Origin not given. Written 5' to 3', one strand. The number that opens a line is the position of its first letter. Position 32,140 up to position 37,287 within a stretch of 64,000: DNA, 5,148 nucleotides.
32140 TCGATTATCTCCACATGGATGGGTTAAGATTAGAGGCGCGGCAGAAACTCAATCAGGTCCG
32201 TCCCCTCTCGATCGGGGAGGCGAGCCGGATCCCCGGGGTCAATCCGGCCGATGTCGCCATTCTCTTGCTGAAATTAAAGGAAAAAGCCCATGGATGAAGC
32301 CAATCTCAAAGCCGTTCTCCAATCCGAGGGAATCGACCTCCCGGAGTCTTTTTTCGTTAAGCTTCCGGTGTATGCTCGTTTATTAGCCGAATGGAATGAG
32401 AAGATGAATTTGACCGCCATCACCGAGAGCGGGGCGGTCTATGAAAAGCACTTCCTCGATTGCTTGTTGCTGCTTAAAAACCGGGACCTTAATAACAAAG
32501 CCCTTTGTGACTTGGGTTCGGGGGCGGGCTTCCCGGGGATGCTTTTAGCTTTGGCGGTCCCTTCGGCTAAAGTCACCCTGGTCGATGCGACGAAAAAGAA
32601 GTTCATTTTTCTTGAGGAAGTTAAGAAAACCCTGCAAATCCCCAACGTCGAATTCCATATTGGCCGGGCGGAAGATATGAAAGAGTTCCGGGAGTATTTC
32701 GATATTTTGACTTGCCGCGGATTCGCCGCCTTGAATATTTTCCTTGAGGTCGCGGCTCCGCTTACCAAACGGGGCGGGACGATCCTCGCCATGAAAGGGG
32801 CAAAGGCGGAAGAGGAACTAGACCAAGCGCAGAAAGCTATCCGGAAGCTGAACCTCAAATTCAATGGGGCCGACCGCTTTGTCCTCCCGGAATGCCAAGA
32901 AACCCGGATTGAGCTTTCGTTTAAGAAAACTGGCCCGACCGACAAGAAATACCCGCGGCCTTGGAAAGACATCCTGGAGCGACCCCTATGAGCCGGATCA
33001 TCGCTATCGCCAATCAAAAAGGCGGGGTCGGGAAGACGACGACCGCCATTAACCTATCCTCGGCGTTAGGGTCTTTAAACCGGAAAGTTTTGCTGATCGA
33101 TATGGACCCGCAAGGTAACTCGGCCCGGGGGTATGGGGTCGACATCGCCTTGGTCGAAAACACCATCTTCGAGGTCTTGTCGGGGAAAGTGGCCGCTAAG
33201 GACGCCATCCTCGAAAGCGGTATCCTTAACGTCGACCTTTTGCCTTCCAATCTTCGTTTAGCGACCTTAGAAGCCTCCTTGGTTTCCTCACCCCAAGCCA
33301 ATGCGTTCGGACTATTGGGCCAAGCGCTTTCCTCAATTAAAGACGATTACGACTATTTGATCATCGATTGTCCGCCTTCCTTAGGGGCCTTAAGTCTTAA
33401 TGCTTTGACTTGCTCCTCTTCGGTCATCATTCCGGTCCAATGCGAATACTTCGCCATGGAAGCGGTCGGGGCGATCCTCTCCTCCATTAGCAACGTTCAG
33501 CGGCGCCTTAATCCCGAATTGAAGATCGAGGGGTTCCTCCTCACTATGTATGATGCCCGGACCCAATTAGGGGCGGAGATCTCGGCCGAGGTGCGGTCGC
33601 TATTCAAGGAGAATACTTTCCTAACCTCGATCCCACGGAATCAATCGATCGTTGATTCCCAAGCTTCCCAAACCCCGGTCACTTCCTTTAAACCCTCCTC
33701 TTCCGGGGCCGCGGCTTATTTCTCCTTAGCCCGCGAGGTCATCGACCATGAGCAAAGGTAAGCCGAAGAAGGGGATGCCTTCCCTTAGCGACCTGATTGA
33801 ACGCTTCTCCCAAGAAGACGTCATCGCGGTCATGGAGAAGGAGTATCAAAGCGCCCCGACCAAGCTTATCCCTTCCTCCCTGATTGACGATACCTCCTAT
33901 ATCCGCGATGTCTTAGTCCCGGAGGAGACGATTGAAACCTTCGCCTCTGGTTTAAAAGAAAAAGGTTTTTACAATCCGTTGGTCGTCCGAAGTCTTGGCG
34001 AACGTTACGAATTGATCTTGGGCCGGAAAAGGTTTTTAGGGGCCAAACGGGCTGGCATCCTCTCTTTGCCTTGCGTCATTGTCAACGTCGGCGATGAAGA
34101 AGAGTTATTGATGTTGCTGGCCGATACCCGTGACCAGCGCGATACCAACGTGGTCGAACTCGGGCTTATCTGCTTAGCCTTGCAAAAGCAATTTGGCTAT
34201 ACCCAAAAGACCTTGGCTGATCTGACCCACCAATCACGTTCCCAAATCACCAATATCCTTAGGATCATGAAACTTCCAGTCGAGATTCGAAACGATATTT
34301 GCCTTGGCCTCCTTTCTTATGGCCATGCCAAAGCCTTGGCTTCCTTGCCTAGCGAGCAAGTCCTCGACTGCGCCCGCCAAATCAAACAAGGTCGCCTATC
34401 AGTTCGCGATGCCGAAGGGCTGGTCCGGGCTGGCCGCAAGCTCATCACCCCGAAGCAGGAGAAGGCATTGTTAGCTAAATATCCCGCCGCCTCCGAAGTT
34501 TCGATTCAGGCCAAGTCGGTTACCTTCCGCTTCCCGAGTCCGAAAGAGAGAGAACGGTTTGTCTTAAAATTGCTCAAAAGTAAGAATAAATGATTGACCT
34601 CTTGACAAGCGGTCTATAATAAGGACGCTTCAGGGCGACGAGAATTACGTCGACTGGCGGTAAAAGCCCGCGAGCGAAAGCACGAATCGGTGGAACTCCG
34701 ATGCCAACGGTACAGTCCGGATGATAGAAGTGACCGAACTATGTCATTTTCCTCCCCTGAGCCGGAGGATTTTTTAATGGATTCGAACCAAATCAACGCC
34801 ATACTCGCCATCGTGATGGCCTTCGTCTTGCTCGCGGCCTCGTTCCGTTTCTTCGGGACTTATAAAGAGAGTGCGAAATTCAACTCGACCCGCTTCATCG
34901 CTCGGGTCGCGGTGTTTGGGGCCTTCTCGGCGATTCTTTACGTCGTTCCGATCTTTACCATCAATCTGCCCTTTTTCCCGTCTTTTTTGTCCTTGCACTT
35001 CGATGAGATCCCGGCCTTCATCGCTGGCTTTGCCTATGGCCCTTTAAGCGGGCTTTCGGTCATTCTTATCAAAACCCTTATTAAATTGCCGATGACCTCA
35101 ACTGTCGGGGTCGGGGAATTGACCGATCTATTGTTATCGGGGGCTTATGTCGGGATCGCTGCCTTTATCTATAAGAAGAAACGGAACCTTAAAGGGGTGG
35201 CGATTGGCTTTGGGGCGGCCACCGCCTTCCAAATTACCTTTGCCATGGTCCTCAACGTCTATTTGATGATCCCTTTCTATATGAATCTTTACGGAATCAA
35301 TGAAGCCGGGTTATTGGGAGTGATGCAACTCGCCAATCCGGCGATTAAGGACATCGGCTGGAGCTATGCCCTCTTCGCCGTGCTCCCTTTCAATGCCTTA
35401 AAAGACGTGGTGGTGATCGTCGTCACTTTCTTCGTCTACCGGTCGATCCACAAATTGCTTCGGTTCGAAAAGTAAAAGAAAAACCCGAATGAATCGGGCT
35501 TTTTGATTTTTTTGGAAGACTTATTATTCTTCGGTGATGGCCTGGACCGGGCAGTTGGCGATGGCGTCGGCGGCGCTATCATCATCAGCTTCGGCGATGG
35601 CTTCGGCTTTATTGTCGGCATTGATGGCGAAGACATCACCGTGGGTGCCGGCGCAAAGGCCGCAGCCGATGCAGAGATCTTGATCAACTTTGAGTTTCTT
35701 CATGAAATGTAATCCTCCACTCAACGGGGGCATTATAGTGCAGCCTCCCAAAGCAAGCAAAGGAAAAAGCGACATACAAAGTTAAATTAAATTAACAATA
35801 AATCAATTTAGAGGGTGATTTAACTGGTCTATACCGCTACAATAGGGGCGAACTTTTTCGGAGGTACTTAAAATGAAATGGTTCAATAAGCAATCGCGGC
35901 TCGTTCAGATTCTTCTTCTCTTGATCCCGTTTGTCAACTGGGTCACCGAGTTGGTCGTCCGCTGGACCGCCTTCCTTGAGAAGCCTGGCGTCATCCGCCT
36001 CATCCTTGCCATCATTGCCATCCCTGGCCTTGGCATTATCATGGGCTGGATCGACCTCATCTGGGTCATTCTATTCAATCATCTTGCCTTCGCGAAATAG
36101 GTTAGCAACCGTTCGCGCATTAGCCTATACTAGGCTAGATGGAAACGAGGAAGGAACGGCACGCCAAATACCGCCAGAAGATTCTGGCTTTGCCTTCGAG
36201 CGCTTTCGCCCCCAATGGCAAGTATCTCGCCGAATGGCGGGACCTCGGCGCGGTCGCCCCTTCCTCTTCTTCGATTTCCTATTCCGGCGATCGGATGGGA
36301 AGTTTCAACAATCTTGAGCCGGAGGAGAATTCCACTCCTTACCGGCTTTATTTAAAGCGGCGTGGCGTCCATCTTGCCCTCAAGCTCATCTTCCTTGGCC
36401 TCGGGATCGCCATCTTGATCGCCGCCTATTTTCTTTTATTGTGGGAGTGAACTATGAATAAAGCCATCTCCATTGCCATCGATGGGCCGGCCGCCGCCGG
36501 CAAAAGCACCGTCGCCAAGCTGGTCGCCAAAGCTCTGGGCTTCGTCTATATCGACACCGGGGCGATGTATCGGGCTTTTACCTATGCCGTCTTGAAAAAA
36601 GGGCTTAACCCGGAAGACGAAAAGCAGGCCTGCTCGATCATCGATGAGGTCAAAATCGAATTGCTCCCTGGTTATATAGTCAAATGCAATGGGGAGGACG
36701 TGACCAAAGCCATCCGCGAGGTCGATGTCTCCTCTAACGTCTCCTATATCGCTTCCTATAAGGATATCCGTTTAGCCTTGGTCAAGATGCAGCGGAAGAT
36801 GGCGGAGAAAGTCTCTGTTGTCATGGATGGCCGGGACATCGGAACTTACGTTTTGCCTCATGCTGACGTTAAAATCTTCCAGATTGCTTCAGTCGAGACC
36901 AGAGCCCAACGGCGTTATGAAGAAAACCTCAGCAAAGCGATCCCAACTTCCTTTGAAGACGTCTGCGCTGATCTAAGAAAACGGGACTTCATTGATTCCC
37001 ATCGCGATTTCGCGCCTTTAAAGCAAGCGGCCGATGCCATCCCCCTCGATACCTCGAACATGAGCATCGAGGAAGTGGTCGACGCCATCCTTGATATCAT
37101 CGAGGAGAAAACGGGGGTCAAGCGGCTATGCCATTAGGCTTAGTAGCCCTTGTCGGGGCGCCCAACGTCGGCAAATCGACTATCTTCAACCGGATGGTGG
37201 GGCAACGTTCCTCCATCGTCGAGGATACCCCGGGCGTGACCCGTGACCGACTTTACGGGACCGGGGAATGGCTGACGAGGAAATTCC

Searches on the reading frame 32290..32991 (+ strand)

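Call 40: search_protein_families(library=pfam, proteins=[window:32290-32991:+])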
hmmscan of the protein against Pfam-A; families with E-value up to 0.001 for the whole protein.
window:32290-32991:+ (233 aa): 6 families
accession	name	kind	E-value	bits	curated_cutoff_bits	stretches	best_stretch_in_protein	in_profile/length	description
PF02527.21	GidB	-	1.6e-49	168.2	27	1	24-188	4-167/184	rRNA small subunit methyltransferase G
PF13847.12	Methyltransf_31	-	1.8e-12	47.6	27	1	69-182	4-120/145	Methyltransferase domain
PF13649.12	Methyltransf_25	-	1.4e-06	29.3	27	1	73-147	2-76/97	Methyltransferase domain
PF05175.20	MTS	-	0.00015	21.9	23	1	60-138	22-100/170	Methyltransferase small domain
PF08241.18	Methyltransf_11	-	0.00059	20.9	21.2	0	74-160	2-88/95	Methyltransferase domain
PF10294.15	Methyltransf_16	-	0.00068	19.9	21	1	62-109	40-87/174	Lysine methyltransferase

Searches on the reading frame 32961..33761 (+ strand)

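Call 40: search_protein_families(library=pfam, proteins=[window:32961-33761:+])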
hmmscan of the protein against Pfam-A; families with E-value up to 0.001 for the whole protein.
window:32961-33761:+ (266 aa): 8 families
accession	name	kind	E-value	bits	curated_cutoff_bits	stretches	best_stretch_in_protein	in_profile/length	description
PF13614.12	AAA_31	-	2.4e-60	203.9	27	1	12-189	2-177/177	AAA domain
PF01656.29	CbiA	-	1.2e-24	87.1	25.4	1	14-240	1-125/125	CobQ/CobB/MinD/ParA nucleotide binding domain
PF10609.15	ParA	-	4.7e-14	52.9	27.1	1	11-260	3-245/246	NUBPL iron-transfer P-loop NTPase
PF06564.18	CBP_BcsQ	-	3.9e-12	46.6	21.3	1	13-258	3-231/234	Cellulose biosynthesis protein BcsQ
PF00142.24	Fer4_NifH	-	6.2e-12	46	25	1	14-82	3-68/271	4Fe-4S iron sulfur cluster binding proteins, NifH/frxC family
PF09140.17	MipZ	-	3e-11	43.6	20.7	1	13-180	2-150/262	ATPase MipZ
PF02374.21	ArsA_ATPase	-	1.3e-06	28.3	24.3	1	19-144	8-139/305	Anion-transporting ATPase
PF00448.28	SRP54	-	0.00079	19.5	22.7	0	22-50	11-39/196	SRP54-type protein, GTPase domain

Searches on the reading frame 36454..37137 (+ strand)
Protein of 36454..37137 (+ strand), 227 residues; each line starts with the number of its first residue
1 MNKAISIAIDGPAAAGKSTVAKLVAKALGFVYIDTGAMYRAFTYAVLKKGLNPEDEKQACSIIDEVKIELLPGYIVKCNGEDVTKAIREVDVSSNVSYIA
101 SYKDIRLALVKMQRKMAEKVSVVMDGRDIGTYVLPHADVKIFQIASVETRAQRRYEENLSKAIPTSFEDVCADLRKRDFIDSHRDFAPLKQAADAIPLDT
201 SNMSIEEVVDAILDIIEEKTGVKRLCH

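Call 40: search_protein_families(library=pfam, proteins=[window:36454-37137:+])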
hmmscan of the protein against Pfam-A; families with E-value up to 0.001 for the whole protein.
window:36454-37137:+ (227 aa): 5 families
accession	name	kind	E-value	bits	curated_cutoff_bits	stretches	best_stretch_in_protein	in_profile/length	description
PF02224.24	Cytidylate_kin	-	6e-74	248.7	26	1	7-217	1-210/211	Cytidylate kinase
PF13189.12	Cytidylate_kin2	-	1e-08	36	28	1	7-157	2-130/176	Cytidylate kinase-like family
PF13238.12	AAA_18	-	0.00017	22.5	29.4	1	7-80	1-68/128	AAA domain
PF13207.12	AAA_17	-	0.00079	20.2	27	0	11-41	2-32/136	AAA domain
PF01202.28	SKI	-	0.00083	20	22.1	0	14-40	2-28/159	Shikimate kinase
